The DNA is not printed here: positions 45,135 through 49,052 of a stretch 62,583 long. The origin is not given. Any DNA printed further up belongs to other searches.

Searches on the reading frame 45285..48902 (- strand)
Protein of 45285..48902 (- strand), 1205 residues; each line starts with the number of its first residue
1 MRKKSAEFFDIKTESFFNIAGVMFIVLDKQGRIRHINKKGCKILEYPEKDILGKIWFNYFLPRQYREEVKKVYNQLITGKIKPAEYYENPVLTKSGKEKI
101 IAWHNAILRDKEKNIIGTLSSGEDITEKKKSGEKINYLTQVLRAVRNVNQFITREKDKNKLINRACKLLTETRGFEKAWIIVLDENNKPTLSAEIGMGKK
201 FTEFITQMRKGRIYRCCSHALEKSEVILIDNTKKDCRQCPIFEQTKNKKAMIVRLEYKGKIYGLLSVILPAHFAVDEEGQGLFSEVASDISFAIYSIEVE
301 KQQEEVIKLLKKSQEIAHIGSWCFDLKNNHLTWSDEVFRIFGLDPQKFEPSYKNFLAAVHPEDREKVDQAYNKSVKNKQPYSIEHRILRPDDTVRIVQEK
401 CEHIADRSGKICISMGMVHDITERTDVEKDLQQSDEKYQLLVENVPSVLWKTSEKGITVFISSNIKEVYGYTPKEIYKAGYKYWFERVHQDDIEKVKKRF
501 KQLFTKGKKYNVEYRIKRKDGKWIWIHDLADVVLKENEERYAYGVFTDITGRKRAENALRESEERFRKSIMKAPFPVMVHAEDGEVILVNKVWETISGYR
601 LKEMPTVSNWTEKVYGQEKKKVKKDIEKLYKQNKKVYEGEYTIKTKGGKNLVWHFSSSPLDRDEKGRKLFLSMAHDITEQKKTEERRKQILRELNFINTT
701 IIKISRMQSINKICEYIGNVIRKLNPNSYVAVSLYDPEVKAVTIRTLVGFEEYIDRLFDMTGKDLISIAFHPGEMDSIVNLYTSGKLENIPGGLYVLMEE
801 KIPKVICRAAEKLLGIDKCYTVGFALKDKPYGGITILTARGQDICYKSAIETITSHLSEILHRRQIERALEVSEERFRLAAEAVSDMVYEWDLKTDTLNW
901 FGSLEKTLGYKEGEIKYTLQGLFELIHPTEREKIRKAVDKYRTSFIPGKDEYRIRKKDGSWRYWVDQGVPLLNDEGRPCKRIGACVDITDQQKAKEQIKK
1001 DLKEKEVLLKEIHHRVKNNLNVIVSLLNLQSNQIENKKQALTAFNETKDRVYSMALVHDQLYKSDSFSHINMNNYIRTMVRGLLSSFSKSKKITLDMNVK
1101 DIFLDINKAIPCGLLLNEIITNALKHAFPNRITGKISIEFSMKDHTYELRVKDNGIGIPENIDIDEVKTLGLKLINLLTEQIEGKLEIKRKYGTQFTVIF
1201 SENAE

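Call 65: search_protein_families(library=pfam, proteins=[window:45285-48902:-], max_evalue=0.001)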
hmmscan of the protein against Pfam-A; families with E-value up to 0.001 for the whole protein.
window:45285-48902:- (1205 aa): 12 families
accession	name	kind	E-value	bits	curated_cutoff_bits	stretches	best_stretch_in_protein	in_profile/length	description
PF08447.18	PAS_3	-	3.1e-76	252.1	25.6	4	331-415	2-86/89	PAS fold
PF13426.13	PAS_9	-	2.1e-37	128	27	3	576-679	3-103/103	PAS domain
PF00989.32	PAS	-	3.2e-36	124.2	22.6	4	19-125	9-113/113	PAS fold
PF08448.16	PAS_4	-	2.5e-25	89.3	23.1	1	21-129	5-109/110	PAS fold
PF07568.18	HisKA_2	-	2.7e-24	85.5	22.3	1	1011-1086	1-75/76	Histidine kinase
PF14598.12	PAS_11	-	6.7e-12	45.8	25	1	468-540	24-93/109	PAS domain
PF02518.31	HATPase_c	-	5.1e-11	43.4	26.4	1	1114-1201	8-108/111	Histidine kinase-, DNA gyrase B-, and HSP90-like ATPase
PF13188.13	PAS_8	-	2.5e-10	40.3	21.8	1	14-63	4-53/65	PAS domain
PF07536.20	HWE_HK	-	5.2e-07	30.8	22.8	1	1011-1072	1-58/83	HWE histidine kinase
PF13185.12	GAF_2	-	1.8e-06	28.6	28.6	1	157-294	3-135/136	GAF domain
PF13581.12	HATPase_c_2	-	1.4e-05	25.6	27.4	1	1113-1182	33-112/127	Histidine kinase-like ATPase domain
PF24820.1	Diguanyl_cycl_sensor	-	1.5e-05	25.3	28.1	1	24-79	9-59/109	Diguanylate cyclase-like sensor domain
